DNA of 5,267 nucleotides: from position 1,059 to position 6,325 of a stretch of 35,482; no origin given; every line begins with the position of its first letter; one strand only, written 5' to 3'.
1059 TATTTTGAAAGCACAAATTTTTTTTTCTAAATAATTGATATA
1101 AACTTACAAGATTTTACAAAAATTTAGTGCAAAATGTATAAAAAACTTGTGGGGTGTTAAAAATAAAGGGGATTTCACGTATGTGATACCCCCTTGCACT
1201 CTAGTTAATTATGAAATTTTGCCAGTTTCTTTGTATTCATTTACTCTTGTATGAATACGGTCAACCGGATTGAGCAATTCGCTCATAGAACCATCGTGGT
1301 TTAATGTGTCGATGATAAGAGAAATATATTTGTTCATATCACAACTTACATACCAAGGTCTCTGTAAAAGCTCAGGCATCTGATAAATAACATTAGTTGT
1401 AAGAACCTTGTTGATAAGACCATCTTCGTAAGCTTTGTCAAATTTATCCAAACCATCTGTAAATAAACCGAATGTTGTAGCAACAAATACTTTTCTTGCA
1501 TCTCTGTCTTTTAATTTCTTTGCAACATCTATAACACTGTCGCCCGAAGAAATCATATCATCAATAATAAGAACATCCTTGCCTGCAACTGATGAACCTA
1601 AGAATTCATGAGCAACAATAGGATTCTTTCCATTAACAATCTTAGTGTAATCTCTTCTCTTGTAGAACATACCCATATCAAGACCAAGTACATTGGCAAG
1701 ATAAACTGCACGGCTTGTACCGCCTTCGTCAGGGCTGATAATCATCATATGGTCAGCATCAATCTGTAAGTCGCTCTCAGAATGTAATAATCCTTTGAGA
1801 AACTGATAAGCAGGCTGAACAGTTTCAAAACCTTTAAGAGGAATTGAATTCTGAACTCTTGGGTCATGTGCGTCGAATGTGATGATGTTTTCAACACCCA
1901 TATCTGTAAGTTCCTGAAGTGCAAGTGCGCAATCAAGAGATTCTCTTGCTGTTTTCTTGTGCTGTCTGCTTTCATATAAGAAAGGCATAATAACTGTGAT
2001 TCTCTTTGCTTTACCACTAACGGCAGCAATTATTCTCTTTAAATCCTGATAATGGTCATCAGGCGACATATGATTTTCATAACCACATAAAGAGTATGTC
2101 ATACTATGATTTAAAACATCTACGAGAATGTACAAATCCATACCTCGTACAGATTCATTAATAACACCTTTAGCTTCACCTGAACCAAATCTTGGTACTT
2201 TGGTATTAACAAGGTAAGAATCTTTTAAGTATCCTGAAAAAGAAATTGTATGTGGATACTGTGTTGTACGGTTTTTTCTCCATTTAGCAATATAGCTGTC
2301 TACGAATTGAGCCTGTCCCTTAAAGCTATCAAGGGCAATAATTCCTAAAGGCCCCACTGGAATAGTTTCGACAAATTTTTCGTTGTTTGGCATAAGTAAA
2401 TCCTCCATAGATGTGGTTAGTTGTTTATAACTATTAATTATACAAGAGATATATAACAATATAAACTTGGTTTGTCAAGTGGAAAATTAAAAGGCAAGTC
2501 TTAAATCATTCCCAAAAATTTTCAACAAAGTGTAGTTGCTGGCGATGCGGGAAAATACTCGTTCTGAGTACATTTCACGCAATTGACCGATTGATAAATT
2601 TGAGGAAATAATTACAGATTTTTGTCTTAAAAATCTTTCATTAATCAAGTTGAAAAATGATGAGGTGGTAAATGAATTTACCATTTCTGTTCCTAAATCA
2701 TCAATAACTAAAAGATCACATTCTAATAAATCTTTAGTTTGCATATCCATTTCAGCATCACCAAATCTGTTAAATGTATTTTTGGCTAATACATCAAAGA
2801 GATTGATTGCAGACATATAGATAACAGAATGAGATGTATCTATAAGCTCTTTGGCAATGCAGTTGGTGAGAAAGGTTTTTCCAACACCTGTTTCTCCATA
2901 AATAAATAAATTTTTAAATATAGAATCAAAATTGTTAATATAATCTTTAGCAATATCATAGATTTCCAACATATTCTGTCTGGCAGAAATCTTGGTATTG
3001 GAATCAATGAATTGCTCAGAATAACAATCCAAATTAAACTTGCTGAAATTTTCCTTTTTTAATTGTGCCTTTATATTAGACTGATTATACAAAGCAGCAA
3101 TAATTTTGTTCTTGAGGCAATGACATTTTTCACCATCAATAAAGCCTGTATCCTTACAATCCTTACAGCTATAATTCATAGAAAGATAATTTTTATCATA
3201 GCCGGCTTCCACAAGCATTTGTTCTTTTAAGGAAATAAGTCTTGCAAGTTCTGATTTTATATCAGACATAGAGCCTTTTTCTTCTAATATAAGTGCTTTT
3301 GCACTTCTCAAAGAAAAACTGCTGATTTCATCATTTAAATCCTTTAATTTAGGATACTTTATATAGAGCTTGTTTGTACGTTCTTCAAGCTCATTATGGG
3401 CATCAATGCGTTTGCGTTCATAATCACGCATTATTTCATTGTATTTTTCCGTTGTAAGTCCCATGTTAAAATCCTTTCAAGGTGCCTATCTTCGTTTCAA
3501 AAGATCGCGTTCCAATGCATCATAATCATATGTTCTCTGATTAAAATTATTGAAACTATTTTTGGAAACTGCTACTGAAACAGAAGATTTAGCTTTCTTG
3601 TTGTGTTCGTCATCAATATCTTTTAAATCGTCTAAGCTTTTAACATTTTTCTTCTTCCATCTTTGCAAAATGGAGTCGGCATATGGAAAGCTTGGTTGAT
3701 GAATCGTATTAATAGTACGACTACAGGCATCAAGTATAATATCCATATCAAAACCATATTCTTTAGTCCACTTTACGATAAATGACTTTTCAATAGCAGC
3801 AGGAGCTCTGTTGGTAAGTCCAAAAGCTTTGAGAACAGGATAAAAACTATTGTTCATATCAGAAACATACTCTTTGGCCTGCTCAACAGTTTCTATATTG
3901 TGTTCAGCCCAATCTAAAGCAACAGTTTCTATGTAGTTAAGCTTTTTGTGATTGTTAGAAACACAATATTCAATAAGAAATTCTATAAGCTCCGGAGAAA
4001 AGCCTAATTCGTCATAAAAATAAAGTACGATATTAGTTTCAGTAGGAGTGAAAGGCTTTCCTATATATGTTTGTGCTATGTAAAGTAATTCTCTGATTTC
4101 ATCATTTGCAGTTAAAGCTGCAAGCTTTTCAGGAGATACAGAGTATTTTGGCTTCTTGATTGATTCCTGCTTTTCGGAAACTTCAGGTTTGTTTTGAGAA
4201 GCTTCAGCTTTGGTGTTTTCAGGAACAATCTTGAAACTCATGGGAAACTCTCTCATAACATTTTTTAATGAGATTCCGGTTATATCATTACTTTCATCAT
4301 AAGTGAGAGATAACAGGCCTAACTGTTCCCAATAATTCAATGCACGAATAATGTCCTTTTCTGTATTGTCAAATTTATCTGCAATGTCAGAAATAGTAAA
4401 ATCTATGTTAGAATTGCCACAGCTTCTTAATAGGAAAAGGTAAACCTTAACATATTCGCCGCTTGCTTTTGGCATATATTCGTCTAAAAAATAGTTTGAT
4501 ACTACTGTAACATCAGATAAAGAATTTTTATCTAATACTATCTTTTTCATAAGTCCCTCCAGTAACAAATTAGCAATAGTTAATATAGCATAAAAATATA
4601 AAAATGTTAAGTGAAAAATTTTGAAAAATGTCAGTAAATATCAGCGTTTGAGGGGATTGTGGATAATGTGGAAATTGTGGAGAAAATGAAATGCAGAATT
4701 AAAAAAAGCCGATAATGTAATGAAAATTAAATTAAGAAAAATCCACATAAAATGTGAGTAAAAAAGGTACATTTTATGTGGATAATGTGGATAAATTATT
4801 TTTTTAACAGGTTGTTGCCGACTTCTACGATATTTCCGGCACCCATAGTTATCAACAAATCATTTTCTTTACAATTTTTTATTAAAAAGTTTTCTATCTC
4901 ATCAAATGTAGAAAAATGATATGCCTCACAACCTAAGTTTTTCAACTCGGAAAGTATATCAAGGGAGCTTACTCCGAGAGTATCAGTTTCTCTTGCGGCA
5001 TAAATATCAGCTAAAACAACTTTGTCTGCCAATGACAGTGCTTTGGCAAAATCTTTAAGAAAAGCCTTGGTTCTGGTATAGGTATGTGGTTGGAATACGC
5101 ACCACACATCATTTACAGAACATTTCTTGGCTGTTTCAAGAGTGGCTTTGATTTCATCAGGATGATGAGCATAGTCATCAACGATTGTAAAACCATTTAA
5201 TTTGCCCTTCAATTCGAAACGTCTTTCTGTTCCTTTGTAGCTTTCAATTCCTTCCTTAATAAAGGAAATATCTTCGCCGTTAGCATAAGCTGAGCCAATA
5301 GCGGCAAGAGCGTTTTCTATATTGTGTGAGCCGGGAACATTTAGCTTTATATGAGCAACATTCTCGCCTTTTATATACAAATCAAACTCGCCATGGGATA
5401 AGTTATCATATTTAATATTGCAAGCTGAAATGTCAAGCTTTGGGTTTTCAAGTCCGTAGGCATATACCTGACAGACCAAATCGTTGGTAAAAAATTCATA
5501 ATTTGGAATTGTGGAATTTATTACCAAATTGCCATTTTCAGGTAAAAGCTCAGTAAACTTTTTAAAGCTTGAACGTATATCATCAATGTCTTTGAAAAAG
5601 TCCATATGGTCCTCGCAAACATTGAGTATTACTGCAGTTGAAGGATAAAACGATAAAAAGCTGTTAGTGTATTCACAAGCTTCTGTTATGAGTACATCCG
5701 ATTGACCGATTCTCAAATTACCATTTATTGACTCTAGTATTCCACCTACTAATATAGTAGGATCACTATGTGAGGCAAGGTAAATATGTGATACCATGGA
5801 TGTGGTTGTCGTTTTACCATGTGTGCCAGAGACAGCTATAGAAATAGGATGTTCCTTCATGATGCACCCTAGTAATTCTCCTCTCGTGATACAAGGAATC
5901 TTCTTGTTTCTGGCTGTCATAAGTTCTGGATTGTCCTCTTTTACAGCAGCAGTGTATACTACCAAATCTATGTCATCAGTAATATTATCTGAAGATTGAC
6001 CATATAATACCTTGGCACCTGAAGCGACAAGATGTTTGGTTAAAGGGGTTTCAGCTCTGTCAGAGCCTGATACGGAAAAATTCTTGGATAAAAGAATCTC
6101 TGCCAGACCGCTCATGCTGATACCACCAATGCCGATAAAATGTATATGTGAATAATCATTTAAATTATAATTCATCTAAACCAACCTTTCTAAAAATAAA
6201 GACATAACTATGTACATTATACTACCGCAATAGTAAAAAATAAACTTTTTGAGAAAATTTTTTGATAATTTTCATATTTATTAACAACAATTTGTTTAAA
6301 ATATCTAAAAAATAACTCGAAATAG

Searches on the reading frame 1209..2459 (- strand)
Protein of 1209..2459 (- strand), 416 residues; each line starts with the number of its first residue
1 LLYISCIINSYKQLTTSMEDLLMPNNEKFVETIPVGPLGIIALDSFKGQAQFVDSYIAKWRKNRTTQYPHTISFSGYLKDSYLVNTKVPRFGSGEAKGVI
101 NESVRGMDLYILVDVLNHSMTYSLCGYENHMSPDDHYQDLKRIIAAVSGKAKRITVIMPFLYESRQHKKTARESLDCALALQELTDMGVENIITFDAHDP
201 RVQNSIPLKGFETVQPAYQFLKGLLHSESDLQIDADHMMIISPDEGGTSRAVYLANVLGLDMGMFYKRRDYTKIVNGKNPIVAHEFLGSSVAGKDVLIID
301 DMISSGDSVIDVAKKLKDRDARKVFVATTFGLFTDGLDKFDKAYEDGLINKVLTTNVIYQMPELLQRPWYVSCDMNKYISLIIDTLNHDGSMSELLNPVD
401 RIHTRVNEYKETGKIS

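Call 87: search_protein_families(library=pfam, proteins=[window:1209-2459:-], max_evalue=0.0001)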
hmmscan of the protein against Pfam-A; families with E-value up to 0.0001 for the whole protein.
window:1209-2459:- (416 aa): 3 families
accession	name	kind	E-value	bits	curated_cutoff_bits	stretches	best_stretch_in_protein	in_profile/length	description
PF13793.12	Pribosyltran_N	-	2.2e-19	69.9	25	1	82-188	23-117/117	N-terminal domain of ribose phosphate pyrophosphokinase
PF00156.33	Pribosyltran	-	8.1e-13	48.4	26.3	1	232-330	25-124/158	Phosphoribosyl transferase domain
PF14572.12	Pribosyl_synth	-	2.5e-11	44.3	27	1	290-396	80-183/184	Phosphoribosyl synthetase-associated domain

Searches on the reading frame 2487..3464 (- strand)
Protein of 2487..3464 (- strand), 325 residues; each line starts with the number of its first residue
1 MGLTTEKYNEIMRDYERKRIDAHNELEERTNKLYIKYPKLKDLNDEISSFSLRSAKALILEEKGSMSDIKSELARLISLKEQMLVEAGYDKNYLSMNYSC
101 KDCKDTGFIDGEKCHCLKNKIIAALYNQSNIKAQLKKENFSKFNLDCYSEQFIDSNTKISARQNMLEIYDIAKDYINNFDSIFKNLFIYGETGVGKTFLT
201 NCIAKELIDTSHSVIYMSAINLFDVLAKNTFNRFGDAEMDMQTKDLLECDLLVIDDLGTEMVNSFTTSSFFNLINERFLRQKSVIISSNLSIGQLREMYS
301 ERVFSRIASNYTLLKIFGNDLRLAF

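Call 87: search_protein_families(library=pfam, proteins=[window:2487-3464:-], max_evalue=0.0001)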
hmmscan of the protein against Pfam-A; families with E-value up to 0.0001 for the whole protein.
window:2487-3464:- (325 aa): 4 families
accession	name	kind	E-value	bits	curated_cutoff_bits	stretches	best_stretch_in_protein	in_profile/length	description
PF01695.23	IstB_IS21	-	1.1e-15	58.3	24.1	1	184-303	93-207/238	IstB-like ATP binding protein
PF00308.24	Bac_DnaA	-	5.5e-13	49.9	23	1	171-308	22-156/162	Bacterial DnaA ATPAse domain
PF01637.24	ATPase_2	-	6.1e-05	23.4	33.2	0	186-231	23-68/225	ATPase domain predominantly from Archaea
PF20720.3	nSTAND3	-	8.9e-05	22.7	27.2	0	184-225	18-59/155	Novel STAND NTPase 3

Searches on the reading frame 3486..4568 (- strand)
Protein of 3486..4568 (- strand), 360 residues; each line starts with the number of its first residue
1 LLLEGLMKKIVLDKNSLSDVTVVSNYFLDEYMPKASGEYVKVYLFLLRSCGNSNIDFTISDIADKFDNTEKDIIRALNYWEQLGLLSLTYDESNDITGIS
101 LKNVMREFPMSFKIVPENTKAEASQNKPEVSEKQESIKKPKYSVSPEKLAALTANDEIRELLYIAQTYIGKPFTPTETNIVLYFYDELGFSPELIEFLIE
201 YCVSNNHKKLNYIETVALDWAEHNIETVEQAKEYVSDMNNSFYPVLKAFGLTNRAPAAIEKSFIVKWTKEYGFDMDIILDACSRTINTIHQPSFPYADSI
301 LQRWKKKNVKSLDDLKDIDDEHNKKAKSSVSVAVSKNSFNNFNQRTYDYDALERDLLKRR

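Call 87: search_protein_families(library=pfam, proteins=[window:3486-4568:-], max_evalue=0.0001)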
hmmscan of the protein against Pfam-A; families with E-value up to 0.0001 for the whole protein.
window:3486-4568:- (360 aa): 1 family
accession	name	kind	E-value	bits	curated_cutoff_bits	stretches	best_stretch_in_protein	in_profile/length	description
PF07261.16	DnaB_2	-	1.6e-41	140.3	22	2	163-234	2-73/74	Replication initiation and membrane attachment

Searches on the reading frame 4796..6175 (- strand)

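Call 87: search_protein_families(library=pfam, proteins=[window:4796-6175:-], max_evalue=0.0001)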
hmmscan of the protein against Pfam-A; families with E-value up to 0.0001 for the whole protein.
window:4796-6175:- (459 aa): 3 families
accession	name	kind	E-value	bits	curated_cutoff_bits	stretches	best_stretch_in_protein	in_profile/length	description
PF08245.18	Mur_ligase_M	-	6.1e-29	101.9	24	1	115-295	1-199/200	Mur ligase middle domain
PF01225.30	Mur_ligase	-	1.1e-26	93.5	21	1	10-108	1-93/95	Mur ligase family, catalytic domain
PF02875.26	Mur_ligase_C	-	4.7e-23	82.9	28.4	1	318-447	1-127/127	Mur ligase, glutamate ligase domain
